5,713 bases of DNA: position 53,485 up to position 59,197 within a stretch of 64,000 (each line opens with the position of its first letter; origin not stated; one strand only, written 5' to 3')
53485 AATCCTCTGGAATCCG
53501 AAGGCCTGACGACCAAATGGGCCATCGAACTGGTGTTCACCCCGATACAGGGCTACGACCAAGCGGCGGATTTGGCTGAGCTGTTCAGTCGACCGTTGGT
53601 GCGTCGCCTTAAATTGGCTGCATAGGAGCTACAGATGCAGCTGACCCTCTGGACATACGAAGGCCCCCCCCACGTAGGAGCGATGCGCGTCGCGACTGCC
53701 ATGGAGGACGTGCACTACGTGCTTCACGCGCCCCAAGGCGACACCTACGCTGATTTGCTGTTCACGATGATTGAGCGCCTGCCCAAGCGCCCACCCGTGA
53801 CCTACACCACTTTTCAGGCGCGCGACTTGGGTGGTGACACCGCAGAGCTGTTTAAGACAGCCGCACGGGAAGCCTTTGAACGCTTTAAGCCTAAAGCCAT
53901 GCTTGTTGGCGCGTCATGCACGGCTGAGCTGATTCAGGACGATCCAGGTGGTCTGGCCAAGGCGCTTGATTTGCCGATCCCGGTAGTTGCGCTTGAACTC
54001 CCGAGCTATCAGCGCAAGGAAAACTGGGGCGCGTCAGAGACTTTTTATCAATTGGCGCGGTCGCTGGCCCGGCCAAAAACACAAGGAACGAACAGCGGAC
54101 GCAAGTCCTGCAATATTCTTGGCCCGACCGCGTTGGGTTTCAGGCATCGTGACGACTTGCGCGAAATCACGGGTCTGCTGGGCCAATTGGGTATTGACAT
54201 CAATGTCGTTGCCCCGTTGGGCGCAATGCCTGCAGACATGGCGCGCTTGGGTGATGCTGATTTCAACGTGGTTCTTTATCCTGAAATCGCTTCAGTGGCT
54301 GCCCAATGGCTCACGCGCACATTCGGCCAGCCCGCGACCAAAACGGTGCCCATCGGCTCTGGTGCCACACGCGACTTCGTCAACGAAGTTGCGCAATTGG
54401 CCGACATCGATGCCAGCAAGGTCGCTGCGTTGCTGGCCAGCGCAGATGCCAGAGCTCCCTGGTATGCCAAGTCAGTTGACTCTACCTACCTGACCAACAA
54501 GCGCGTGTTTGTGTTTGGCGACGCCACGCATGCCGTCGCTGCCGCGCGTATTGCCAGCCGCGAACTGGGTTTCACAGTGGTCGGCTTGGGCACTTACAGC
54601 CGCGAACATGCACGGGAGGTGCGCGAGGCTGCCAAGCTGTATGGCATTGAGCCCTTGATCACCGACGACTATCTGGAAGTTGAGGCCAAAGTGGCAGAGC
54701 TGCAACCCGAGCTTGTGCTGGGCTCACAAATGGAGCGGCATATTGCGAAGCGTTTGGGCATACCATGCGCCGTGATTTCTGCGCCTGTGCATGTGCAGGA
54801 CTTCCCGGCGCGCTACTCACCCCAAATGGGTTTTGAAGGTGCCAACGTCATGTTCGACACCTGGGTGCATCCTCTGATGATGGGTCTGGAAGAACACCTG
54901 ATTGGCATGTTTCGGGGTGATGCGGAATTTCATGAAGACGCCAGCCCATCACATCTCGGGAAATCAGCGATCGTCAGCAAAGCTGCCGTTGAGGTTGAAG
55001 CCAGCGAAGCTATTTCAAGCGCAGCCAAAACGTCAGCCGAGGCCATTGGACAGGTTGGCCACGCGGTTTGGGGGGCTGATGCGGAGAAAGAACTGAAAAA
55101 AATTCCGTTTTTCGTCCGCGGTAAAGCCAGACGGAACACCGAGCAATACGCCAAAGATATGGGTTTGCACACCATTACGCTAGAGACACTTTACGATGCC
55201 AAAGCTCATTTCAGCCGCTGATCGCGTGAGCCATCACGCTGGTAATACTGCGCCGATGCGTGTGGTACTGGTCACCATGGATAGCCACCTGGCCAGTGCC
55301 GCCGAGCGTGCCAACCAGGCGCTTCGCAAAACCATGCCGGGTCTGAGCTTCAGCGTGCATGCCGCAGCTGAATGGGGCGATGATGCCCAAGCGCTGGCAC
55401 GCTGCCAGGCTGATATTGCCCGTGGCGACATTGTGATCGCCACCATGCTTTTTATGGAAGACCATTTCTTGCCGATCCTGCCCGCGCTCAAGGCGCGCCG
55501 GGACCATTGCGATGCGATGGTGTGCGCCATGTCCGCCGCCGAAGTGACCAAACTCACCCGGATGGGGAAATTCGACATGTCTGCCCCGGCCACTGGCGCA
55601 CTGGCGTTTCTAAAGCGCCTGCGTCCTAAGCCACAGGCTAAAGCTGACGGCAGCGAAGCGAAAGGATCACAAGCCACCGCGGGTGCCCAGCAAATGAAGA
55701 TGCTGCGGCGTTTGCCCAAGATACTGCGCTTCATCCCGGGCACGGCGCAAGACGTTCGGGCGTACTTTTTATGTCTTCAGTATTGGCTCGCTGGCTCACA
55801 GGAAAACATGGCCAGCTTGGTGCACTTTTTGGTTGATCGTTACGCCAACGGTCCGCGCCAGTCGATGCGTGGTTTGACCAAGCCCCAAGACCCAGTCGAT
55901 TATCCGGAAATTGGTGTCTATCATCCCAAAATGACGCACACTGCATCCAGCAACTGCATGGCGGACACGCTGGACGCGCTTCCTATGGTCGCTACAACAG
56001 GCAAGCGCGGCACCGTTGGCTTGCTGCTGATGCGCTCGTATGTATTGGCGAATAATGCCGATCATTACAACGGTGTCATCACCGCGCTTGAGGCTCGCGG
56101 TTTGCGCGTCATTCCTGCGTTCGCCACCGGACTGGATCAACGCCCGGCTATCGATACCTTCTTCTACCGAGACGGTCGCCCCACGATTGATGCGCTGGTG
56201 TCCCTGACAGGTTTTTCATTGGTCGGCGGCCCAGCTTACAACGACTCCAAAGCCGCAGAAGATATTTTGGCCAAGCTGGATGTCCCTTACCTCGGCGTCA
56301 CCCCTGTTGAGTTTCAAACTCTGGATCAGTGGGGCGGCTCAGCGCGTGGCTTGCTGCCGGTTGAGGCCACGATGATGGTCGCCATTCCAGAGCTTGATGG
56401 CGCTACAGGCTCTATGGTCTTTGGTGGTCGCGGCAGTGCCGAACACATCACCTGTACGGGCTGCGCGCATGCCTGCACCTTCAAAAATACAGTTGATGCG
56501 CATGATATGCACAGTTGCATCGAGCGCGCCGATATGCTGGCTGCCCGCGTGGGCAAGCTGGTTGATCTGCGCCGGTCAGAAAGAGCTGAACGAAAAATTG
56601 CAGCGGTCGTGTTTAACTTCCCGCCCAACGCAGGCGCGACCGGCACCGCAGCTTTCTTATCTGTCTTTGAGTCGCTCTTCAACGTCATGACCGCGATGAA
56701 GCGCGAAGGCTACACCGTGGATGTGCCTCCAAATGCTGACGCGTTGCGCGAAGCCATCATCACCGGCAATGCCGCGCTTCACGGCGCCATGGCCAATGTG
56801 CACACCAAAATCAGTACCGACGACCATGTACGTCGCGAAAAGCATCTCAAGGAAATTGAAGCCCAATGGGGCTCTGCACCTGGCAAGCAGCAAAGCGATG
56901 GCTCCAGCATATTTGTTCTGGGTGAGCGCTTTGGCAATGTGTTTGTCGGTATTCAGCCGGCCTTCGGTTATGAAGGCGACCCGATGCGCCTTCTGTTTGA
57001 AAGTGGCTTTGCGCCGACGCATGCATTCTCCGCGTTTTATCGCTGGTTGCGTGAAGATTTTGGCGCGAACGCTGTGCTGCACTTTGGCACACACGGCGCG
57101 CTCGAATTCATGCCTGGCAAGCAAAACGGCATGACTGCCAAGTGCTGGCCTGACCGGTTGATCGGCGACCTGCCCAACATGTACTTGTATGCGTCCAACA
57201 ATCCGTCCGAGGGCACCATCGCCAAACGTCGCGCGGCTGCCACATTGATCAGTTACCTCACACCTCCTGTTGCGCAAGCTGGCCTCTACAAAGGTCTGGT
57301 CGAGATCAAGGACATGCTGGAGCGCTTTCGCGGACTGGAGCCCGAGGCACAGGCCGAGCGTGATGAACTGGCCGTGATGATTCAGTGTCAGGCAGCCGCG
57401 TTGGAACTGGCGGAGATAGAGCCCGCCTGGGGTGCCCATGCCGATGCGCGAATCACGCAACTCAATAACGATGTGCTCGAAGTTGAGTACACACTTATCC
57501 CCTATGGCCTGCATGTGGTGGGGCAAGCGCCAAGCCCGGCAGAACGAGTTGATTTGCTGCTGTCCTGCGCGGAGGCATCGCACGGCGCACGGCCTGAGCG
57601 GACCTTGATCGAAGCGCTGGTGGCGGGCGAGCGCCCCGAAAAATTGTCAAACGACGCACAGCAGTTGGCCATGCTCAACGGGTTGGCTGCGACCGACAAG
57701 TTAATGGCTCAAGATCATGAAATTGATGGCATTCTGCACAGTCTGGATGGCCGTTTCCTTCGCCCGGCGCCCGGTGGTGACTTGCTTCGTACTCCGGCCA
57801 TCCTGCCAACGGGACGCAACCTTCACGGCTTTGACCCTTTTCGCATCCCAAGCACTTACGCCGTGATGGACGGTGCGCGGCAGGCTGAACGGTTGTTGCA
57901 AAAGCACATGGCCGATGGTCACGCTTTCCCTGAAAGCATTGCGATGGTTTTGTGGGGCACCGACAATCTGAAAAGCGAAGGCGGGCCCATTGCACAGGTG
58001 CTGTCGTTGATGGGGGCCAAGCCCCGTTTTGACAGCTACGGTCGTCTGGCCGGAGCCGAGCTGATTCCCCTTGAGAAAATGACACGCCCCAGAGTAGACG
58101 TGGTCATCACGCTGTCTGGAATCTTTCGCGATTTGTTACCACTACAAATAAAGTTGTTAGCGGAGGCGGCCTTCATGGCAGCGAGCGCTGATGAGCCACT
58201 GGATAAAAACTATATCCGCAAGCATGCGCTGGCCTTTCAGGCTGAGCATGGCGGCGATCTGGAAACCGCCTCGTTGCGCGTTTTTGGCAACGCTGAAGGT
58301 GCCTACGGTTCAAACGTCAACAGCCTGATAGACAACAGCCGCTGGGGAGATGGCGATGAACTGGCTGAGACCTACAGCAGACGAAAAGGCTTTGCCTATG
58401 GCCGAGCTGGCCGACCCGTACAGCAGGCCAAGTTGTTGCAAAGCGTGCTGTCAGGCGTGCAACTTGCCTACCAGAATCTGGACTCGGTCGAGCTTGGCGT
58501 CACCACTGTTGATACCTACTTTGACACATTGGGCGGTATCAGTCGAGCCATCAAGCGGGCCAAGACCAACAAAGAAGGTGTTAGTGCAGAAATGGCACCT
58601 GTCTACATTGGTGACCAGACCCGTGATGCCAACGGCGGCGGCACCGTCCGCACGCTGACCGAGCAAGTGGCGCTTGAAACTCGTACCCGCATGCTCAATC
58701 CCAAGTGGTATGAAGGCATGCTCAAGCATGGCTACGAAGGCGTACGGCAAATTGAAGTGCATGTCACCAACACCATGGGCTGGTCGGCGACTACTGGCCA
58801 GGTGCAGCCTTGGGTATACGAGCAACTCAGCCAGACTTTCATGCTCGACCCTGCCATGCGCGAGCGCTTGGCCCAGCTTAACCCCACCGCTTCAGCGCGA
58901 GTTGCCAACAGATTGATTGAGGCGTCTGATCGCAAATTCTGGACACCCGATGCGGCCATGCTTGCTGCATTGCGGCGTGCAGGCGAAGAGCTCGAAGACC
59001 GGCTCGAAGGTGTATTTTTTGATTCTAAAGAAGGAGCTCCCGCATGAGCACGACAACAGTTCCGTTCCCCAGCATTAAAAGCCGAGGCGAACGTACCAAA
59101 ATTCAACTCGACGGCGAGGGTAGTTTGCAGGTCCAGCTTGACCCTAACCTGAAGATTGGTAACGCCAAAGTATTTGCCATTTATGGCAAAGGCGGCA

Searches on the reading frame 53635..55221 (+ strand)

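Call 20: search_protein_families(library=ncbifam, proteins=[window:53635-55221:+], max_evalue=1e-10)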
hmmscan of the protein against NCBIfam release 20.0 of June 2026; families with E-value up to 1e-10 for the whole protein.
window:53635-55221:+ (528 aa): 7 families
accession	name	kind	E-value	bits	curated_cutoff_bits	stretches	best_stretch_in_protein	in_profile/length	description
NF002790.0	PRK02910.1-4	equivalog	4.1e-246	817.7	912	1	1-527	1-529/530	ferredoxin:protochlorophyllide reductase (ATP-dependent) subunit B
TIGR01278.1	DPOR_BchB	equivalog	5e-189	629.4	490.35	1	1-527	1-512/512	ferredoxin:protochlorophyllide reductase (ATP-dependent) subunit B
NF002789.0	PRK02910.1-3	equivalog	3.7e-138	461.7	509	1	1-526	1-533/535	ferredoxin:protochlorophyllide reductase (ATP-dependent) subunit B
TIGR01862.1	N2-ase-Ialpha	subfamily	5.5e-17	61.5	486.05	1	14-403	39-426/444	nitrogenase component I subunit alpha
TIGR02014.1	BchZ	equivalog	9e-17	61.1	529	1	15-266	13-257/468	chlorophyllide a reductase subunit Z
TIGR01283.1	nifE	equivalog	5.1e-14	51.7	505.1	1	70-378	107-417/459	nitrogenase iron-molybdenum cofactor biosynthesis protein NifE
TIGR01284.1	alt_nitrog_alph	subfamily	4.4e-12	45.2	512.8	1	13-402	48-432/457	nitrogenase subunit alpha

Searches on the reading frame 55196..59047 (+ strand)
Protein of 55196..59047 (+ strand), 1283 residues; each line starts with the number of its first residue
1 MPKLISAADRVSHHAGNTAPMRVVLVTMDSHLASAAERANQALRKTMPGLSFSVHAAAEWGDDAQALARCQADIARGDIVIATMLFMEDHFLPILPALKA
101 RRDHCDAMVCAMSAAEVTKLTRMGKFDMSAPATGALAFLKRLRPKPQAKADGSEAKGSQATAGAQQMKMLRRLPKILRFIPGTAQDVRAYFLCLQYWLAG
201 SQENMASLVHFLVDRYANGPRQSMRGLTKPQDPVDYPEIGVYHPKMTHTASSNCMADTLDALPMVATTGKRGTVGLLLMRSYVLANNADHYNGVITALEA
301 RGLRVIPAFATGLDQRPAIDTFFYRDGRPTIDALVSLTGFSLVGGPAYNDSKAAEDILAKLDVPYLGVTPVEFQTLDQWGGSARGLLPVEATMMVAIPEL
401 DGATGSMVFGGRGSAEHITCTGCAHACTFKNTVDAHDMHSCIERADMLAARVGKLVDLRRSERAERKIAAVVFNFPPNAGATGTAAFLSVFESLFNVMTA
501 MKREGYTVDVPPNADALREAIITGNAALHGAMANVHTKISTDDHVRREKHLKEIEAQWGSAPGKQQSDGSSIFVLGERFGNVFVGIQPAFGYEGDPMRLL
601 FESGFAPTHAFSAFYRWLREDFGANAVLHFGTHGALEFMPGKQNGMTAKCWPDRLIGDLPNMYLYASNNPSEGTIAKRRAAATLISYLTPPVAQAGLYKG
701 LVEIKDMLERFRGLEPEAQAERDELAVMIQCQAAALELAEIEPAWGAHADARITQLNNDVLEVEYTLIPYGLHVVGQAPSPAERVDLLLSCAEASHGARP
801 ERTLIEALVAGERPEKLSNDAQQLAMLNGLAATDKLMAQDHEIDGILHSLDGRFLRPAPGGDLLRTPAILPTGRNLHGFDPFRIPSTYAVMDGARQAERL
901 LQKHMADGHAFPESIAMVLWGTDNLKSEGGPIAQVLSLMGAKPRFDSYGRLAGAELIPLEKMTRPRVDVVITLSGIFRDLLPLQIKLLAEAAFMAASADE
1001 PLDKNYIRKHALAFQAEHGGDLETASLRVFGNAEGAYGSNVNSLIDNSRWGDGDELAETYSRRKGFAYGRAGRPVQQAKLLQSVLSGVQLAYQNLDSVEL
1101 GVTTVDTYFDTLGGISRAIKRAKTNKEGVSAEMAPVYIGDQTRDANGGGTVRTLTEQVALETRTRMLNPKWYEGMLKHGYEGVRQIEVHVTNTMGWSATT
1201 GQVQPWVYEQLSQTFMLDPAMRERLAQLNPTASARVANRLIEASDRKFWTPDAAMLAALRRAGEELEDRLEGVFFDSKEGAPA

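Call 20: search_protein_families(library=ncbifam, proteins=[window:55196-59047:+], max_evalue=1e-10)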
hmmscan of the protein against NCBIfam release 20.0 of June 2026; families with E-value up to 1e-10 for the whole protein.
window:55196-59047:+ (1283 aa): 9 families
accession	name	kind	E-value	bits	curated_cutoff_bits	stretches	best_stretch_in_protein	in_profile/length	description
NF009942.0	PRK13405.1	equivalog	0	2180.5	1166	1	15-1273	7-1241/1245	magnesium chelatase subunit H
TIGR02025.1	BchH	equivalog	0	1561.8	829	2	21-811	1-759/1271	magnesium chelatase subunit H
NF009140.0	PRK12493.1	equivalog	0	1357.6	1300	2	14-808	11-784/1313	magnesium chelatase subunit H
TIGR02257.1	cobalto_cobN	equivalog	3.4e-179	598.2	822.05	2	803-1262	774-1220/1226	cobaltochelatase subunit CobN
NF004646.0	PRK05989.2-4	equivalog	3.8e-176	587.8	1468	2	811-1273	787-1243/1277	cobaltochelatase subunit CobN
NF008973.0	PRK12321.1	equivalog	5.3e-145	484.8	1235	1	195-1258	140-1096/1105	cobaltochelatase subunit CobN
NF004643.0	PRK05989.2-1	equivalog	7.2e-142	474.5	1926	1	193-1273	94-1160/1184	cobaltochelatase subunit CobN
NF004644.0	PRK05989.2-2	equivalog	2.2e-136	456.5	1248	1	194-1255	123-1177/1289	cobaltochelatase subunit CobN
NF004645.0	PRK05989.2-3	equivalog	1.5e-122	410.3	1619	2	830-1259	982-1426/1597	cobaltochelatase subunit CobN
